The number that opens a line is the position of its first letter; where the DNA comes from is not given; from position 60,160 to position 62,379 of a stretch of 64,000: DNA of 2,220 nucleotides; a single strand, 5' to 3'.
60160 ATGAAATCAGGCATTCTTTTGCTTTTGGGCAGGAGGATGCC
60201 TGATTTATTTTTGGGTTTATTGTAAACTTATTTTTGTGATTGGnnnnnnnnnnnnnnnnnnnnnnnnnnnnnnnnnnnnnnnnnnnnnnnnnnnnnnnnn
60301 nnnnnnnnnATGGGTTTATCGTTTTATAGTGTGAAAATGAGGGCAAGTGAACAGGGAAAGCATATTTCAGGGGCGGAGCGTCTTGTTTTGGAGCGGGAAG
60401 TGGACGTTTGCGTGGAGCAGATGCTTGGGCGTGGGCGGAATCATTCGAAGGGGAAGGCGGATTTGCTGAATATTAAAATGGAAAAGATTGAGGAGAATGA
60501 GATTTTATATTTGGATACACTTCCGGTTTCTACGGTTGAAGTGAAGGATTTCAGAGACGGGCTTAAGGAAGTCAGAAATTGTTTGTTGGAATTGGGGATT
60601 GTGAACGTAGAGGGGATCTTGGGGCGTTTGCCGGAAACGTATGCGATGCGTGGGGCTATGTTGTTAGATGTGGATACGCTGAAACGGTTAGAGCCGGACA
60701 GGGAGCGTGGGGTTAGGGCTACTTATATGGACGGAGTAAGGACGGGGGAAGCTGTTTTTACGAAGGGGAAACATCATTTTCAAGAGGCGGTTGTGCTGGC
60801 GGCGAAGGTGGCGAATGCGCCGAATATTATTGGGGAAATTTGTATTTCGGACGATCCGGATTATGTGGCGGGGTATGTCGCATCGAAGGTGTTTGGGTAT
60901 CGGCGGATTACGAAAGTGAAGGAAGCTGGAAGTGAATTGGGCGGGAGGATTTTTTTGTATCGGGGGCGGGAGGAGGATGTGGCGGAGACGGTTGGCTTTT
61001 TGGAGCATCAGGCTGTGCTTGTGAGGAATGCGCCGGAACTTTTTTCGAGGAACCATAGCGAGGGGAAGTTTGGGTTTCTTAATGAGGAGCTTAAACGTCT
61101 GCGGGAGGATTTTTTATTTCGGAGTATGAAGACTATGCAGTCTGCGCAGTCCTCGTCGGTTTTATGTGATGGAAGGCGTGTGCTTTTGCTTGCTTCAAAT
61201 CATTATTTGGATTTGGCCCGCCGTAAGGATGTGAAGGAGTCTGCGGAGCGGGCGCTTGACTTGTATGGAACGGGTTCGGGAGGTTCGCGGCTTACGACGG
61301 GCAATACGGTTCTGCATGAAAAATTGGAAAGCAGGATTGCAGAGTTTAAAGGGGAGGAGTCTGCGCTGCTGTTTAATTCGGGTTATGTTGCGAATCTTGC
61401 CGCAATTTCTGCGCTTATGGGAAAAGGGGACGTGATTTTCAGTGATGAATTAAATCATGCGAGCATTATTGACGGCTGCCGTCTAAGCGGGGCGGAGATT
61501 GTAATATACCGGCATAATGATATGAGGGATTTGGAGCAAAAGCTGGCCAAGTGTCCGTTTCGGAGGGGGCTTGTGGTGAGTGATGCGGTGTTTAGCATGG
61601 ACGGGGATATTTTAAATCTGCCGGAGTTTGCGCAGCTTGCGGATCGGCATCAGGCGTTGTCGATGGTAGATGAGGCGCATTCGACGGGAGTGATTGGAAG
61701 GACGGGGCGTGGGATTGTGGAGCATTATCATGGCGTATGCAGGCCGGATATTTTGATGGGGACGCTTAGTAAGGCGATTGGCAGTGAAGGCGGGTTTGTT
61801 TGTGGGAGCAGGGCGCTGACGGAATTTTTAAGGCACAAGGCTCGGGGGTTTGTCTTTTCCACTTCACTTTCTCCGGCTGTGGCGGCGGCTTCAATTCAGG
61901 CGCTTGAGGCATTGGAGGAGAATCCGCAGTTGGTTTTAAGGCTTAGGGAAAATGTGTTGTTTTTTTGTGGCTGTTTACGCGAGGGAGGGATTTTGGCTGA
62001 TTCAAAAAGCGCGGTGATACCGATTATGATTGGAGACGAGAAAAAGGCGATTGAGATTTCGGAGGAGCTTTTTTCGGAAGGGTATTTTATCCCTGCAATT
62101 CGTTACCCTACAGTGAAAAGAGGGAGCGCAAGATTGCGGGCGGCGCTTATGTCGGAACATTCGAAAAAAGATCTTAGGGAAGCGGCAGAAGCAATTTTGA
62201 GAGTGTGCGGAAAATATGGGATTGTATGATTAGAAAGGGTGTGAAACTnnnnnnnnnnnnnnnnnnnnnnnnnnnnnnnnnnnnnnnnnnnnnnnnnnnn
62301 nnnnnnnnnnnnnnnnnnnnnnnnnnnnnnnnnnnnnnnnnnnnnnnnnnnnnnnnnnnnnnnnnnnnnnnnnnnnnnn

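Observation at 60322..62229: BioW and BioF encoded as a single fused polypeptide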

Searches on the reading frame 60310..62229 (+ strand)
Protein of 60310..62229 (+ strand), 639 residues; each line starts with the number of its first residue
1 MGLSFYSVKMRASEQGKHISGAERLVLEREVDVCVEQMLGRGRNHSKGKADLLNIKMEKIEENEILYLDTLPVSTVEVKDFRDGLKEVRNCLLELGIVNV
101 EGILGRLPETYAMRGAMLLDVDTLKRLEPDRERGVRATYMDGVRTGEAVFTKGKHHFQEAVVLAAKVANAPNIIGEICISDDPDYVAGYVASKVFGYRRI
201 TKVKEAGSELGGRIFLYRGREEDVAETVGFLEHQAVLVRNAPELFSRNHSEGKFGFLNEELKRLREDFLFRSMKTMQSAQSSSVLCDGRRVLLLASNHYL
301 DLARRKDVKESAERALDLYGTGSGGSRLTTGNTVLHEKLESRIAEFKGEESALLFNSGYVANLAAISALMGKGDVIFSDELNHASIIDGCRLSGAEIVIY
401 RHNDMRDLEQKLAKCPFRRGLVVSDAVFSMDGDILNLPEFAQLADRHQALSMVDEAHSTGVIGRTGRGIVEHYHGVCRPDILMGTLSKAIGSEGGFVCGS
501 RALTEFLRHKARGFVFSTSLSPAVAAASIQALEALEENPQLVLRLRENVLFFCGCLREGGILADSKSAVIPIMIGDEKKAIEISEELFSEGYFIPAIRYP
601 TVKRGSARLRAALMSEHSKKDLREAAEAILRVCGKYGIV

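Call 3: search_protein_families(library=pfam, proteins=[window:60310-62229:+], max_evalue=0.01)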
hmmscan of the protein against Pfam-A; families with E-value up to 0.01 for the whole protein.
window:60310-62229:+ (639 aa): 6 families
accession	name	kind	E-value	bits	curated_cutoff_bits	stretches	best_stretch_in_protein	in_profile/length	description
PF03744.18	BioW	-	1.6e-75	254.2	25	1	6-238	1-239/239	6-carboxyhexanoate--CoA ligase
PF00155.27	Aminotran_1_2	-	1.5e-60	205.8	19.7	1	291-629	3-361/361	Aminotransferase class I and II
PF01053.26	Cys_Met_Meta_PP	-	5.8e-06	25.5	27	1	335-462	53-181/381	Cys/Met metabolism PLP-dependent enzyme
PF00266.25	Aminotran_5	-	0.00025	20.6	21.5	1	317-460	25-181/371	Aminotransferase class-V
PF00202.27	Aminotran_3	-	0.0011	18.2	30.5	1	438-536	214-307/403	Aminotransferase class-III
PF01212.27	Beta_elim_lyase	-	0.0041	16.9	27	0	337-385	35-83/288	Beta-eliminating lyase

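Call 4: search_protein_families(library=ncbifam, proteins=[window:60310-62229:+], max_evalue=0.01)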
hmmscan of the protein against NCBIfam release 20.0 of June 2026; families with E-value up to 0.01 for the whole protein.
window:60310-62229:+ (639 aa): 26 families (the best 25 are shown)
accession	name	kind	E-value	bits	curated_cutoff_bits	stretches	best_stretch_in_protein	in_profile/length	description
TIGR00858.1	bioF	equivalog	2.7e-130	434.4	426.45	1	270-629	2-364/365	8-amino-7-oxononanoate synthase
TIGR01825.1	gly_Cac_T_rel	subfamily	6e-124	413.6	535.4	1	257-635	1-381/385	BioF/Kbl family PLP-dependent acyltransferase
NF005394.0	PRK06939.1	equivalog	8.3e-119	396.8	460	1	256-637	8-395/397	glycine C-acetyltransferase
NF047600.1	SerpalmtaseCFB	equivalog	4.5e-105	351.5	640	1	261-634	15-390/395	serine palmitoyltransferase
TIGR01822.1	2am3keto_CoA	equivalog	2.1e-94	316.6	493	1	256-638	4-392/393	glycine C-acetyltransferase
NF047599.1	SerpalmtaseBetaP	equivalog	3e-88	296.1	500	1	261-633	17-390/394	serine palmitoyltransferase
TIGR01821.1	5aminolev_synth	equivalog_domain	8.6e-88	294.9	338.55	1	256-635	6-396/402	5-aminolevulinate synthase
NF002360.0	PRK01322.1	equivalog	2.4e-72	243.3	226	1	5-239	3-240/243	6-carboxyhexanoate--CoA ligase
NF047603.1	SerpalmtaseAlphaP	equivalog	7.2e-71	239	670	1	280-625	35-385/399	serine palmitoyltransferase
TIGR01204.1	bioW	equivalog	4.1e-60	203.1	193.55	1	14-239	2-232/232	6-carboxyhexanoate--CoA ligase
NF005526.0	PRK07179.1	equivalog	5.7e-50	170.1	428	1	275-629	36-392/407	alpha-hydroxyketone-type quorum-sensing autoinducer synthase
NF005697.0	PRK07505.1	subfamily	1.3e-39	136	342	1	274-630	33-396/405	hypothetical protein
NF004608.1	PRK05937.1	equivalog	6.5e-31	107.4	399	1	321-532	41-254/366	8-amino-7-oxononanoate synthase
NF004125.0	PRK05613.1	equivalog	9e-06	24.4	765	1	308-462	46-199/437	O-acetylhomoserine/O-acetylserine sulfhydrylase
NF000586.1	PRK00011.1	subfamily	1e-05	24.5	335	1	352-538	81-271/404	serine hydroxymethyltransferase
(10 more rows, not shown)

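Call 6: find_homologous_proteins(query=window:60310-62229:+, max_evalue=1e-10)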
Query window:60310-62229:+ (639 aa): 7821 proteins with E <= 1e-10 among 8000 candidates; the best 120 are listed.
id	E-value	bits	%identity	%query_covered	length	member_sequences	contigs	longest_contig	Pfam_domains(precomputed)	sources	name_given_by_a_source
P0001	0.0e+0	1408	100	100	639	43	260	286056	PF00155.28,PF03744.19,PF01053.27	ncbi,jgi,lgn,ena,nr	ncbi:MAG: 8-amino-7-oxononanoate synthase [Eubacterium sp.]|jgi:8-amino-7-oxononanoate synthase|nr:8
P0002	1.1e-280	950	67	100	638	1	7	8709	PF00155.28,PF03744.19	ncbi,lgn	-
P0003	3.0e-280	949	68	99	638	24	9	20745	PF00155.28,PF03744.19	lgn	-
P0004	1.9e-271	920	64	98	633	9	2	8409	PF00155.28,PF03744.19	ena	-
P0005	3.5e-271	919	64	98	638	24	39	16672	PF00155.28,PF00202.28,PF03744.19,PF00266.26,PF01053.27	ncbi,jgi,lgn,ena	jgi:8-amino-7-oxononanoate synthase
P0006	1.6e-270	917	65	98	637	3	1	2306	PF00155.28,PF03744.19,PF00266.26,PF01053.27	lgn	-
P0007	3.3e-269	912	65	98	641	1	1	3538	PF00155.28,PF00202.28,PF03744.19,PF00266.26,PF01053.27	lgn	-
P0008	1.4e-267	907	63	98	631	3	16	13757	PF00155.28,PF03744.19,PF01053.27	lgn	-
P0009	4.9e-267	905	65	99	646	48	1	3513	PF00155.28,PF00202.28,PF03744.19,PF00266.26,PF01212.28,PF01053.27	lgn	-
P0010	6.8e-267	905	64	98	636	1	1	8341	PF00155.28,PF03744.19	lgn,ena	-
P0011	9.3e-266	901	63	99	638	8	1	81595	PF00155.28,PF03744.19,PF01053.27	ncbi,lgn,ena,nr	ncbi:MAG: 8-amino-7-oxononanoate synthase [Lachnospiraceae bacterium]|nr:8-amino-7-oxononanoate synt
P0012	1.3e-265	900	64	98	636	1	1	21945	PF00155.28,PF03744.19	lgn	-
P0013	3.6e-263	892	62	100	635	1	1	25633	PF00155.28,PF03744.19,PF01053.27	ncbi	-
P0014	2.2e-261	886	64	100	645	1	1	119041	PF00155.28,PF03744.19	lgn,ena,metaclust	metaclust:\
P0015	1.7e-259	880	63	99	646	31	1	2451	PF00155.28,PF03744.19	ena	-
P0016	6.2e-258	875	64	98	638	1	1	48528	PF00155.28,PF03744.19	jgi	-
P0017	7.2e-258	875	61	99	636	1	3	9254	PF00155.28,PF03744.19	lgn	-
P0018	1.0e-256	871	63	98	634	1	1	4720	PF00155.28,PF03744.19,PF01053.27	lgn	-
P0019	5.4e-256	869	61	99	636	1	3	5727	PF00155.28,PF03744.19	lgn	-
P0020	3.0e-254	863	61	99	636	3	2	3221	PF00155.28,PF03744.19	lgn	-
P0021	9.6e-254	861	63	98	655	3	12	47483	PF00155.28,PF03744.19,PF01053.27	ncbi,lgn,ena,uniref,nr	ncbi:8-amino-7-oxononanoate synthase [Pseudoflavonifractor sp. 60]|uniref:8-amino-7-oxononanoate syn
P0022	3.2e-253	859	63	98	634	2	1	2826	PF00155.28,PF03744.19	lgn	-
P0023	2.1e-251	853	63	97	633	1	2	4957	PF00155.28,PF03744.19,PF01053.27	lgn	-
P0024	2.1e-249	847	61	98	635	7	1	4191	PF00155.28,PF03744.19,PF01053.27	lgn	-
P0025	3.0e-248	843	60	99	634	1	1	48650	PF00155.28,PF03744.19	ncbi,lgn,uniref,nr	ncbi:glycine acetyltransferase [Clostridium novyi A str. 4552]|uniref:6-carboxyhexanoate--CoA ligase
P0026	5.6e-248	842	61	98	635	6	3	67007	PF00155.28,PF03744.19,PF01053.27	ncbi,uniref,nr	ncbi:8-amino-7-oxononanoate synthase [Clostridium botulinum D/C]|uniref:8-amino-7-oxononanoate synth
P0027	7.0e-246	835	61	99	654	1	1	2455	PF00155.28,PF03744.19,PF01212.28,PF01053.27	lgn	-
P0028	3.4e-245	833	60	100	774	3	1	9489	PF00155.28,PF03744.19,PF01053.27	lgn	-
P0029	1.2e-238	811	60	100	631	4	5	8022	PF00155.28,PF03744.19,PF01212.28,PF01053.27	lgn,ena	-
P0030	4.6e-235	799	59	99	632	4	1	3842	PF00155.28,PF03744.19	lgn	-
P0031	6.2e-235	799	58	100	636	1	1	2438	PF00155.28,PF03744.19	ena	-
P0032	6.9e-234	796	59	98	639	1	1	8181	PF00155.28,PF00202.28,PF03744.19,PF01053.27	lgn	-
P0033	9.2e-233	792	55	99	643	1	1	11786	PF00155.28,PF03744.19,PF01212.28,PF01053.27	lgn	-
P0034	1.3e-231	788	56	99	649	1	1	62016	PF00155.28,PF03744.19,PF01053.27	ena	-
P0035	2.9e-231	787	58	97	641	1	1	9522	PF00155.28,PF03744.19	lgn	-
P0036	2.8e-230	784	57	98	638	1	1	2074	PF00155.28,PF03744.19,PF01053.27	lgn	-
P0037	3.2e-230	783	55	99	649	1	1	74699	PF00155.28,PF03744.19,PF01053.27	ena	-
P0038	5.1e-230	783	56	99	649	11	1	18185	PF00155.28,PF03744.19,PF01212.28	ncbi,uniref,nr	ncbi:8-amino-7-oxononanoate synthase [Clostridium luticellarii]|uniref:6-carboxyhexanoate--CoA ligas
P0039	5.4e-230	783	56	98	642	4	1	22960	PF00155.28,PF03744.19,PF01053.27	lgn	-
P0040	1.0e-229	782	55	99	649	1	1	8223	PF00155.28,PF03744.19,PF01053.27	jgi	jgi:6-carboxyhexanoate--CoA ligase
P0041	1.5e-229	781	55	99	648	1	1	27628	PF00155.28,PF03744.19,PF01212.28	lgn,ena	-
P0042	2.4e-229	781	57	98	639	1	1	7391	PF00155.28,PF03744.19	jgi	-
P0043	3.2e-229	780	55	99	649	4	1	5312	PF00155.28,PF03744.19,PF01053.27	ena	-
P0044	3.3e-229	780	57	99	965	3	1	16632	PF00155.28,PF04055.28,PF03744.19,PF06968.19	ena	-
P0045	3.9e-229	780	57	99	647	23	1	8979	PF00155.28,PF03744.19,PF01053.27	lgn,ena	-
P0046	5.8e-229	779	57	98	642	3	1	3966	PF00155.28,PF03744.19,PF01053.27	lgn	-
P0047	1.3e-228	778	57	98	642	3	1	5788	PF00155.28,PF03744.19,PF01053.27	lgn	-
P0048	1.8e-228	778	58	98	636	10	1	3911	PF00155.28,PF03744.19,PF01053.27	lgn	-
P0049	1.1e-227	775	56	99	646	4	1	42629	PF00155.28,PF03744.19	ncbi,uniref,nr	ncbi:8-amino-7-oxononanoate synthase [Desulfosporosinus sp. OT]|uniref:8-amino-7-oxononanoate syntha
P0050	2.4e-227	774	57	98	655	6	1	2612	PF00155.28,PF03744.19,PF01053.27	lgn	-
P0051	4.8e-227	773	57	96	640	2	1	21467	PF00155.28,PF03744.19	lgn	-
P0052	2.6e-226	771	60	53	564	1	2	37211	PF00155.28,PF03744.19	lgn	-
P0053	3.0e-226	770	56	99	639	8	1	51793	PF00155.28,PF03744.19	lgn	-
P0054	4.3e-226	770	56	98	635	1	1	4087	PF00155.28,PF03744.19,PF01053.27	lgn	-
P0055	7.2e-226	769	56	98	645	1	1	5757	PF00155.28,PF03744.19,PF01053.27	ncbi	ncbi:8-amino-7-oxononanoate synthase [Bacillus sp. JJ722]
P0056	7.7e-226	769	57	99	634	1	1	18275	PF00155.28,PF03744.19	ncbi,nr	ncbi:MAG: 8-amino-7-oxononanoate synthase [Desulfovibrio sp.]|nr:8-amino-7-oxononanoate synthase [De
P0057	8.4e-226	769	57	98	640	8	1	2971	PF00155.28,PF03744.19,PF01053.27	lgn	-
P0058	9.8e-226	769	56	98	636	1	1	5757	PF00155.28,PF03744.19,PF01053.27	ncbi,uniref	ncbi:8-amino-7-oxononanoate synthase [Bacillus sp. JJ722]|uniref:8-amino-7-oxononanoate synthase n=1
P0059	1.7e-225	768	56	98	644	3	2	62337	PF00155.28,PF03744.19,PF01212.28,PF01053.27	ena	-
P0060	3.3e-225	767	57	98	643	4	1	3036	PF00155.28,PF00202.28,PF03744.19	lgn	-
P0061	4.6e-225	766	55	99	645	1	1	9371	PF00155.28,PF03744.19,PF01053.27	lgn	-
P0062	7.6e-225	766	57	98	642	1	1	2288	PF00155.28,PF03744.19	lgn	-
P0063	8.3e-225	766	56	98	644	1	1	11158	PF00155.28,PF03744.19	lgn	-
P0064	9.9e-225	765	57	98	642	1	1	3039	PF00155.28,PF03744.19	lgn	-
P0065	1.2e-224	765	56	98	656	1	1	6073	PF00155.28,PF03744.19,PF00266.26,PF01053.27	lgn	-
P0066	1.4e-224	765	56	99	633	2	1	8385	PF00155.28,PF03744.19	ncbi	-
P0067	2.6e-224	764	56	98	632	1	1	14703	PF00155.28,PF03744.19,PF01212.28,PF01053.27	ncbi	-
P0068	5.1e-224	763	55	99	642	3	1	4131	PF00155.28,PF03744.19,PF01053.27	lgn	-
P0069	1.0e-223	762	57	98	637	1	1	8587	PF00155.28,PF00202.28,PF03744.19,PF01053.27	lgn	-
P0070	5.7e-223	760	56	98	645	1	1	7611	PF00155.28,PF03744.19,PF01053.27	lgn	-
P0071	9.2e-223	759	54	100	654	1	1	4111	PF00155.28,PF03744.19,PF01053.27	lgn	-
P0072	1.0e-222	759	55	97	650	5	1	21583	PF00155.28,PF03744.19,PF01053.27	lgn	-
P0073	1.3e-222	758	55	99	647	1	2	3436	PF00155.28,PF03744.19,PF01053.27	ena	-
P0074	3.5e-222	757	53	99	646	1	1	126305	PF00155.28,PF03744.19,PF01053.27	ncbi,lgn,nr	ncbi:MAG: 8-amino-7-oxononanoate synthase [Eubacteriales bacterium]|nr:8-amino-7-oxononanoate syntha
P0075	3.8e-222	757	58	96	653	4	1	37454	PF00155.28,PF00202.28,PF03744.19,PF01053.27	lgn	-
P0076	3.9e-222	757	56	98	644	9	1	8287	PF00155.28,PF03744.19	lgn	-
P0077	4.0e-222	757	56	97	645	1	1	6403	PF00155.28,PF03744.19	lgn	-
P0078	6.0e-222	756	56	98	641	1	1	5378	PF00155.28,PF03744.19,PF01212.28,PF01053.27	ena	-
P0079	7.0e-222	756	55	99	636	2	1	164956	PF00155.28,PF03744.19,PF01053.27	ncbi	-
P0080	1.2e-221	755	55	98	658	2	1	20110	PF00155.28,PF03744.19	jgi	-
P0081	1.4e-221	755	55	98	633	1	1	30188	PF00155.28,PF00202.28,PF03744.19,PF01053.27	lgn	-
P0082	2.5e-221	754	56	98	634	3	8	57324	PF00155.28,PF03744.19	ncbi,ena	-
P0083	2.6e-221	754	56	98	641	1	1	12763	PF00155.28,PF03744.19,PF01212.28,PF01053.27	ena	-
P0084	2.6e-221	754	55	99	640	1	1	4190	PF00155.28,PF03744.19,PF01212.28,PF01053.27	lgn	-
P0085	3.6e-221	754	56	99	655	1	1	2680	PF00155.28,PF03744.19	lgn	-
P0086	5.7e-221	753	55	98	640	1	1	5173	PF00155.28,PF03744.19,PF01212.28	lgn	-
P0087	9.8e-221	752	55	98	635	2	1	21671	PF00155.28,PF03744.19,PF01212.28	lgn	-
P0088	1.3e-220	752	56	98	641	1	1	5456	PF00155.28,PF03744.19,PF01212.28,PF01053.27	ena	-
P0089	1.4e-220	752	55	97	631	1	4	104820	PF00155.28,PF03744.19,PF01053.27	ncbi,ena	-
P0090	2.7e-220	751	56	97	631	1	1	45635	PF00155.28,PF03744.19,PF01053.27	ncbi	-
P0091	2.9e-220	751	55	98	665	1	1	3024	PF00155.28,PF03744.19,PF01053.27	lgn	-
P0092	4.1e-220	750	55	98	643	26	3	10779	PF00155.28,PF03744.19,PF01053.27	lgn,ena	-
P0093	5.6e-220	750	56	99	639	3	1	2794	PF00155.28,PF03744.19,PF01053.27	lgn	-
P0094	8.3e-220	749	55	98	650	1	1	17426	PF00155.28,PF03744.19,PF01053.27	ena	-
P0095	1.1e-219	749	56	96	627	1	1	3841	PF00155.28,PF03744.19,PF01053.27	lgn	-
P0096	3.6e-219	747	56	98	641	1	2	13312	PF00155.28,PF03744.19,PF01212.28,PF01053.27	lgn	-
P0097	4.6e-219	747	56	97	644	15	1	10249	PF00155.28,PF03744.19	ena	-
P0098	5.0e-219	746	55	98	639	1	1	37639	PF00155.28,PF00202.28,PF03744.19,PF01053.27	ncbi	-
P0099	5.3e-219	746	54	99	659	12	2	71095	PF00155.28,PF03744.19,PF00266.26,PF01053.27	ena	-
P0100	7.3e-219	746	55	98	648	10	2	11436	PF00155.28,PF03744.19,PF01053.27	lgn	-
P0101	9.0e-219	746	55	98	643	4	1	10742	PF00155.28,PF03744.19,PF01212.28,PF01053.27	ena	-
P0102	9.4e-219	746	55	98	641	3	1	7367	PF00155.28,PF03744.19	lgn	-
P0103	9.6e-219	746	55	100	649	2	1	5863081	PF00155.28,PF03744.19,PF01053.27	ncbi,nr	ncbi:8-amino-7-oxononanoate synthase [Desulfosporosinus orientis]|nr:8-amino-7-oxononanoate synthase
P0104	1.1e-218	745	56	98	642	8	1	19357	PF00155.28,PF03744.19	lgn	-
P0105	1.1e-218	745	55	98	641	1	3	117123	PF00155.28,PF03744.19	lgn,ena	-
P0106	1.1e-218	745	55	98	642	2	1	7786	PF00155.28,PF03744.19,PF01053.27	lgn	-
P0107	3.4e-218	744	55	98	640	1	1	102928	PF00155.28,PF03744.19,PF01053.27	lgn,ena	-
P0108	6.2e-218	743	55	99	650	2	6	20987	PF00155.28,PF03744.19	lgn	-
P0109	6.8e-218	743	55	98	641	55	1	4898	PF00155.28,PF03744.19,PF01053.27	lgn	-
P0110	6.9e-218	743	55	98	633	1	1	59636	PF00155.28,PF03744.19,PF01212.28,PF01053.27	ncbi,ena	-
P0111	9.3e-218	742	55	98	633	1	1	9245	PF00155.28,PF03744.19,PF01212.28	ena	-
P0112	1.3e-217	742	56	99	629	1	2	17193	PF00155.28,PF03744.19,PF01212.28,PF01053.27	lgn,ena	-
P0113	1.6e-217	742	57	93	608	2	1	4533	PF00155.28,PF03744.19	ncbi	ncbi:MAG: 6-carboxyhexanoate--CoA ligase, partial [Clostridium sp.]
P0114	2.4e-217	741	54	97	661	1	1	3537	PF00155.28,PF03744.19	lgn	-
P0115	2.7e-217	741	55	98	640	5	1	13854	PF00155.28,PF03744.19,PF01212.28,PF01053.27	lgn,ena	-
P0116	4.0e-217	740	55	97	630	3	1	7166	PF00155.28,PF03744.19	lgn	-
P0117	4.8e-217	740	55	98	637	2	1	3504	PF00155.28,PF03744.19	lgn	-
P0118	4.8e-217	740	55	98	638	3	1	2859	PF00155.28,PF03744.19,PF01053.27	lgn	-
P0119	4.9e-217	740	54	98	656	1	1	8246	PF00155.28,PF03744.19,PF01212.28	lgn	-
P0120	1.6e-216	738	55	98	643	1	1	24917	PF00155.28,PF03744.19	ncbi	-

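Call 12: search_solved_structures(query=window:60310-62229:+, max_evalue=1e-20, show_alignments=0)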
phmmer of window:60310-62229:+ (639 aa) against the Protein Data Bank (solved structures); distinct sequences matched with E-value up to 1e-20: 56.
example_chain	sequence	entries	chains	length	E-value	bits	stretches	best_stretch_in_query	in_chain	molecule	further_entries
8s1y_A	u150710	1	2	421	1.5e-87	297.3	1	257-639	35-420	8-amino-7-oxononanoate synthase/2-amino-3-ketobutyrate coenzyme A ligase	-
7poa_A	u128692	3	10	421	3.9e-87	296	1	257-639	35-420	8-amino-7-oxononanoate synthase/2-amino-3-ketobutyrate coenzyme A ligase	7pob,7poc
8guh_A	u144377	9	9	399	1.5e-83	284.2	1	262-633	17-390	Serine palmitoyltransferase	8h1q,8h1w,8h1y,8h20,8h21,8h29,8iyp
3a2b_A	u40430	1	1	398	1.6e-83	284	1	262-633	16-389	Serine palmitoyltransferase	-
7v58_A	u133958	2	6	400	1e-78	268.1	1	257-632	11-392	2-amino-3-ketobutyrate coenzyme A ligase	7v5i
1fc4_A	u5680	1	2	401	7.3e-78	265.4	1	249-638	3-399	2-AMINO-3-KETOBUTYRATE CONENZYME A LIGASE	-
3tqx_A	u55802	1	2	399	1.3e-77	264.5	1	256-637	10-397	2-amino-3-ketobutyrate coenzyme A ligase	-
7x98_A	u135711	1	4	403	9.1e-72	245.2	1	291-638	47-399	5-aminolevulinate synthase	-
7bxp_A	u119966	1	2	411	4.1e-71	243.1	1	249-632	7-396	2-amino-3-ketobutyrate coenzyme A ligase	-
7bxq_A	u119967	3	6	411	2.9e-70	240.3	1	249-632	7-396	2-amino-3-ketobutyrate coenzyme A ligase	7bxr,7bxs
3wy7_A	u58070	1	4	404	5.6e-70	239.3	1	292-622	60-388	8-amino-7-oxononanoate synthase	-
7s5m_A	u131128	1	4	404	5.6e-70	239.3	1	292-622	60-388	8-amino-7-oxononanoate synthase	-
6onn_A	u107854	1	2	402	7.6e-70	238.9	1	255-632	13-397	8-amino-7-oxononanoate synthase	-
5jay_A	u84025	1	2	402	1.8e-69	237.6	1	255-630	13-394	8-amino-7-oxononanoate synthase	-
5vnx_A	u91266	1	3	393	1.2e-68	235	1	266-632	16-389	8-amino-7-oxononanoate synthase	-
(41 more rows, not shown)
